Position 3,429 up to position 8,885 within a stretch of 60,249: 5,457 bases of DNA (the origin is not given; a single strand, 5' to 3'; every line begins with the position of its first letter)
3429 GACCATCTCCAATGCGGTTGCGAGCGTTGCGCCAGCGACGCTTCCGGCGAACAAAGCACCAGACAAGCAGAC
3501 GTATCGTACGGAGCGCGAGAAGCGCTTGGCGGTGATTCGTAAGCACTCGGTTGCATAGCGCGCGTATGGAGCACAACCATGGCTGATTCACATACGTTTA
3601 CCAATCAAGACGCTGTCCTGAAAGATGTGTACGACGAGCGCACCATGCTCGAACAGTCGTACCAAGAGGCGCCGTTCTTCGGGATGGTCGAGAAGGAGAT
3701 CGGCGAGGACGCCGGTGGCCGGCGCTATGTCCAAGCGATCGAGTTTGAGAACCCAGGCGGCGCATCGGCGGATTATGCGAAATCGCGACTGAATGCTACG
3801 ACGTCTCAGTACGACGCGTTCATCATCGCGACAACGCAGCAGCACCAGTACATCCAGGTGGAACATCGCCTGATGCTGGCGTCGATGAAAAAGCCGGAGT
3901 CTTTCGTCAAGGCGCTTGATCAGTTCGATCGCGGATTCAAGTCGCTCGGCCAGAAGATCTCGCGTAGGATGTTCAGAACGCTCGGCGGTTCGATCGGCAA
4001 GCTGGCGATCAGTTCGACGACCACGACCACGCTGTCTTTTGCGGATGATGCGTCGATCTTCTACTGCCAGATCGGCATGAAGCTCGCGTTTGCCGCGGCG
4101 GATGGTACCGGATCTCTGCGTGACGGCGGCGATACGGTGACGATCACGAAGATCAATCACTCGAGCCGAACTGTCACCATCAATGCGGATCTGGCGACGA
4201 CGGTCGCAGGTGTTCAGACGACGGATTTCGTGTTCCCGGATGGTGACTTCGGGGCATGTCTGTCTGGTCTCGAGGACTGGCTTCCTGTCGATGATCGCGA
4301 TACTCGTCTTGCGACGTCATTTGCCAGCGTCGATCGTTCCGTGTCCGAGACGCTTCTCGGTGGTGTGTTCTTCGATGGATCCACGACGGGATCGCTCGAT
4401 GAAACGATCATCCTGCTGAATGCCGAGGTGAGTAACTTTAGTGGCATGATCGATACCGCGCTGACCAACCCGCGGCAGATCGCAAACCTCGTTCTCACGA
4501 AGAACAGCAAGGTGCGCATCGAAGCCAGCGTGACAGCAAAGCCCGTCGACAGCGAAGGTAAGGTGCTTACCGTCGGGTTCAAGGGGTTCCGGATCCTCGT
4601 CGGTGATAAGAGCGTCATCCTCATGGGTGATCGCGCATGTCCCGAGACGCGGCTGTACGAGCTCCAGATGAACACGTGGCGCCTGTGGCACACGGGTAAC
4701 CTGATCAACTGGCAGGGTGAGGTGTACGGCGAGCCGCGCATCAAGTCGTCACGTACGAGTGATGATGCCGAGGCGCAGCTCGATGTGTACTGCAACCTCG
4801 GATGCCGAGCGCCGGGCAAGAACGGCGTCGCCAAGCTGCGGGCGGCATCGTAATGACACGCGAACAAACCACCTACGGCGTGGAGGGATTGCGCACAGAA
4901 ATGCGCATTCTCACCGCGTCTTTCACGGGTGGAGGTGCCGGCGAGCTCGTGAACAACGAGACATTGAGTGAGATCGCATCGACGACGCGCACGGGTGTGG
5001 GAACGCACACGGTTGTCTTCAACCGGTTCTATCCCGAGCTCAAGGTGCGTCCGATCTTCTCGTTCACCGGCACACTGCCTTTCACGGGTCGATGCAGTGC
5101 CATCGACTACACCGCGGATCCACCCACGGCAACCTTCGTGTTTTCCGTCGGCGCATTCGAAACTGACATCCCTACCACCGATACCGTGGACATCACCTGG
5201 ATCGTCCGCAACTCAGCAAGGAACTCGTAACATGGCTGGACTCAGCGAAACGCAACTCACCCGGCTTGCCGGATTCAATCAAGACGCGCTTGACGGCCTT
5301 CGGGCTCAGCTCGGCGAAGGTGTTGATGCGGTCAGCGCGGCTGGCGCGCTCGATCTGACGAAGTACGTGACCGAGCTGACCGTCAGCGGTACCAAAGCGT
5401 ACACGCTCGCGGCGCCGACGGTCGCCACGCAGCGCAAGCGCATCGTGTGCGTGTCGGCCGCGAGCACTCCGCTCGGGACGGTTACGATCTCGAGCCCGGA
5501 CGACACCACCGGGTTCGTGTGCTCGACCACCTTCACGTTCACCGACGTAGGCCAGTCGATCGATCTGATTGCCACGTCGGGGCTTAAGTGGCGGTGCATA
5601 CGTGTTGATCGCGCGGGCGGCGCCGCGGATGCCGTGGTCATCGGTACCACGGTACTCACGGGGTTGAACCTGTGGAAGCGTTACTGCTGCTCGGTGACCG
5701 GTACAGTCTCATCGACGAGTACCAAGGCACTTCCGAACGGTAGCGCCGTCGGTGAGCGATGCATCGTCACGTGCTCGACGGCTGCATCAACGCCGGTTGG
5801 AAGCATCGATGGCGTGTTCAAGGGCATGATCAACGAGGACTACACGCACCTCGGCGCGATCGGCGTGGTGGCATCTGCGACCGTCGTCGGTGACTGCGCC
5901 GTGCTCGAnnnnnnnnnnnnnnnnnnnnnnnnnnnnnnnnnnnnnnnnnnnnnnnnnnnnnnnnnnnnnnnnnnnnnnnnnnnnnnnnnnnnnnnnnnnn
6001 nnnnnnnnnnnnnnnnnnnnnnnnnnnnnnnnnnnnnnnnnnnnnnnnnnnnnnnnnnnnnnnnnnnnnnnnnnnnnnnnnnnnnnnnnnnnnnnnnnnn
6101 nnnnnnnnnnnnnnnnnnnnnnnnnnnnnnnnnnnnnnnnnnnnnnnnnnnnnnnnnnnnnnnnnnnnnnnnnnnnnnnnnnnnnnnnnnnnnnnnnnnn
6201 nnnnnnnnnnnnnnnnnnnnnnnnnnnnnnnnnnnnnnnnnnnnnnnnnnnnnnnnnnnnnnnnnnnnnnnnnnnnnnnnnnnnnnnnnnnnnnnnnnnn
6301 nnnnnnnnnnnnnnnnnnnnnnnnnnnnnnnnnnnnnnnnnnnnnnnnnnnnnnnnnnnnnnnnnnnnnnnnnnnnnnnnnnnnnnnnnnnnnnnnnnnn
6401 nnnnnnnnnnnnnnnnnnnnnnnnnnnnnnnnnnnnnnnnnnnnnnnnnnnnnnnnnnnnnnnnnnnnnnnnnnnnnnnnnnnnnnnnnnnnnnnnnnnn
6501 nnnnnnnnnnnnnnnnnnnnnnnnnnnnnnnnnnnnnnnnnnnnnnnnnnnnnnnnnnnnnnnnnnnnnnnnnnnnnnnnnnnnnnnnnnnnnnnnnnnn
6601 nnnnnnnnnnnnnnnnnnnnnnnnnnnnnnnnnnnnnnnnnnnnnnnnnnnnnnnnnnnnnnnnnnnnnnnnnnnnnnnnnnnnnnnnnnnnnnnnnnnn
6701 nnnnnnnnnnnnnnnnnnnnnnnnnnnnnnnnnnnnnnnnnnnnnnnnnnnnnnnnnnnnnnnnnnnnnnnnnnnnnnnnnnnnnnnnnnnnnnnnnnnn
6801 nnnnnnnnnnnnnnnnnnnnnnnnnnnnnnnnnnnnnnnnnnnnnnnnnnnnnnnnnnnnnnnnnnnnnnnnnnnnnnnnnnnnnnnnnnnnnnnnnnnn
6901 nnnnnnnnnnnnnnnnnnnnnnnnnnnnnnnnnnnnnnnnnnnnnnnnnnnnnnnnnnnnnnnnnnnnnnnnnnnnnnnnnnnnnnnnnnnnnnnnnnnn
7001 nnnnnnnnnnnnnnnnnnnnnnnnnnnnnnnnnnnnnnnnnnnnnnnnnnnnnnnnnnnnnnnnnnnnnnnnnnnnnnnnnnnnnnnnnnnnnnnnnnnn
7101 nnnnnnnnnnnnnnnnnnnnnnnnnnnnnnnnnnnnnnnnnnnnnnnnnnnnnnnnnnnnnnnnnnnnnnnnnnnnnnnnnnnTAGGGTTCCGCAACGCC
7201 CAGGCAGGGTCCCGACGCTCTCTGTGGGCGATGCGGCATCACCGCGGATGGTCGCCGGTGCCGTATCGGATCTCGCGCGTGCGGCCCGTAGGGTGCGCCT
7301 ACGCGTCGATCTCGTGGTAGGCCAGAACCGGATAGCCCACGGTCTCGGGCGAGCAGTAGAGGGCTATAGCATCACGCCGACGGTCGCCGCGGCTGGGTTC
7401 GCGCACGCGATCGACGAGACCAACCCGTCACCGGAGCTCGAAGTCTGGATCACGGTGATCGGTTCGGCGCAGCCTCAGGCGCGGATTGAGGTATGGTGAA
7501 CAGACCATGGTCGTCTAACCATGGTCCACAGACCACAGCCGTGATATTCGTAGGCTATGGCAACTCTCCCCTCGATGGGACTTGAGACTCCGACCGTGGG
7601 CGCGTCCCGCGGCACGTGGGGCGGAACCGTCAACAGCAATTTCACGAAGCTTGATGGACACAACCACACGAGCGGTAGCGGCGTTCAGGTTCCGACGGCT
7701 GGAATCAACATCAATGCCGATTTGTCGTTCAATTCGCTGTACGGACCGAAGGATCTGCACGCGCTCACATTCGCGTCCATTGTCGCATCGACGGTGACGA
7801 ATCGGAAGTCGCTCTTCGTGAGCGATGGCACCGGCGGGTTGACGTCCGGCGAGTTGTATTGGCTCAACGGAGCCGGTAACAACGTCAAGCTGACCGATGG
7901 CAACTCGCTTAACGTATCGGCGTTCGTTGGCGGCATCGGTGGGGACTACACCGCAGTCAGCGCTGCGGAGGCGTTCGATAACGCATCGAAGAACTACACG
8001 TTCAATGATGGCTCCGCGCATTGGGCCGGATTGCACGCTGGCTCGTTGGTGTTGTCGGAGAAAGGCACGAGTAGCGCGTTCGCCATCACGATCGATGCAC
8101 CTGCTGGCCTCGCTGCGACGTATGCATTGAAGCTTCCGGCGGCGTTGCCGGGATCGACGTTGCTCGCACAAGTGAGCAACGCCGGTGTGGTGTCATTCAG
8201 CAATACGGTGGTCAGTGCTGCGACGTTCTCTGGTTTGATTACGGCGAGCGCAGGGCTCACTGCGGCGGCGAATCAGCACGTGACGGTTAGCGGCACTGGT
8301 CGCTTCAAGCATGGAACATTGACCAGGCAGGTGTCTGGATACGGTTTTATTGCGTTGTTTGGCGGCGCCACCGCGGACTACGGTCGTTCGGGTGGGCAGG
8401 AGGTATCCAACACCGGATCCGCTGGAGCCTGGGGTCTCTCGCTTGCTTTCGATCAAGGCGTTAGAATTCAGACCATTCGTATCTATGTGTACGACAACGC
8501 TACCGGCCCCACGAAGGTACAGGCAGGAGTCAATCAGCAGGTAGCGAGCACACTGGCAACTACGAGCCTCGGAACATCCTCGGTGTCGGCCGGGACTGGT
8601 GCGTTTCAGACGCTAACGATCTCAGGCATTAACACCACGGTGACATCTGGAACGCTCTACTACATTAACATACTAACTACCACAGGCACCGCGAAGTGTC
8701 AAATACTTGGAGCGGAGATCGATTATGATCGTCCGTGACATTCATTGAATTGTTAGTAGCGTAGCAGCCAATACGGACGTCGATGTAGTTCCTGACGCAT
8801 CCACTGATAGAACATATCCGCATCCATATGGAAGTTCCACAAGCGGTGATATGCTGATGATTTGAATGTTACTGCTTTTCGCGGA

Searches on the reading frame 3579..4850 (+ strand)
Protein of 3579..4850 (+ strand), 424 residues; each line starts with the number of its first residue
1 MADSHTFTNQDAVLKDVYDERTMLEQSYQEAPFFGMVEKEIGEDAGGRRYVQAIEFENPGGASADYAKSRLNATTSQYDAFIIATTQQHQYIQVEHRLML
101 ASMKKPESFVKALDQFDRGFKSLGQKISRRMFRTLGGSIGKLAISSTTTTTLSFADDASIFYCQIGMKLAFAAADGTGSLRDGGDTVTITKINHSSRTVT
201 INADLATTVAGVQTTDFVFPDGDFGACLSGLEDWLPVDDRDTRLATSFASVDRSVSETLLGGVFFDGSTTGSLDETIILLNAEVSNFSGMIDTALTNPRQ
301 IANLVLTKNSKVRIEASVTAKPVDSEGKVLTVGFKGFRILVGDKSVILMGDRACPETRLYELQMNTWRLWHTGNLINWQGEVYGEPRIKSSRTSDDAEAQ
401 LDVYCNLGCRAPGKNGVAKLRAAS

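Call 9: search_protein_families(library=pfam, proteins=[window:3579-4850:+], max_evalue=0.01)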
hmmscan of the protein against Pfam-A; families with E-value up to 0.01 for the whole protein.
window:3579-4850:+ (424 aa): 0 families

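Call 10: search_protein_families(library=phrogs, proteins=[window:3579-4850:+], max_evalue=0.001)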
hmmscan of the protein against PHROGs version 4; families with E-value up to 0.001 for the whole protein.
window:3579-4850:+ (424 aa): 1 family
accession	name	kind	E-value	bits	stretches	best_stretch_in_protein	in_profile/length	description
phrog_14242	-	head and packaging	4.7e-07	29.8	1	5-232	3-221/396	major head protein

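Call 40: search_dna_similar(query=window:3579-4850:+, collection=phages, mode=protein, max_evalue=0.001, max_rows=15)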
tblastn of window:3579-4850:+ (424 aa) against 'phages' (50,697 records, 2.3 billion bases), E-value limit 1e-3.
No match.

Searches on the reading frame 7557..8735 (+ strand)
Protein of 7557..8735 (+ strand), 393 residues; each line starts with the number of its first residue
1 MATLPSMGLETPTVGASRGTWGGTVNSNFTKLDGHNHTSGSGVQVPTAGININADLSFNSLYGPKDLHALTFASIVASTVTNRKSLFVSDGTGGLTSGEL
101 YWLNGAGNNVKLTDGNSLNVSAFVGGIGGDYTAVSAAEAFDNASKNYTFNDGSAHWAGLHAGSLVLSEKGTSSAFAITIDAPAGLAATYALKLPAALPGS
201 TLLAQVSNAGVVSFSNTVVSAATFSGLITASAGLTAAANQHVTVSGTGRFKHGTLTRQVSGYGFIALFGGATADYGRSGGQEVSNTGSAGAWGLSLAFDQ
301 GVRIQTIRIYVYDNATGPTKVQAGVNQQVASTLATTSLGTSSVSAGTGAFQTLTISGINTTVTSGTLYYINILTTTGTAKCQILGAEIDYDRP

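Call 9: search_protein_families(library=pfam, proteins=[window:7557-8735:+], max_evalue=0.01)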
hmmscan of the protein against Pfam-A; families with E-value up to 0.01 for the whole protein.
window:7557-8735:+ (393 aa): 0 families

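Call 10: search_protein_families(library=phrogs, proteins=[window:7557-8735:+], max_evalue=0.001)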
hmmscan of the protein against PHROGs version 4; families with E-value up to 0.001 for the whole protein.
window:7557-8735:+ (393 aa): 0 families

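Call 92: search_solved_structures(query=window:7557-8735:+, max_evalue=1)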
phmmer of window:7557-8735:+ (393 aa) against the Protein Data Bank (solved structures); distinct sequences matched with E-value up to 1: 0.
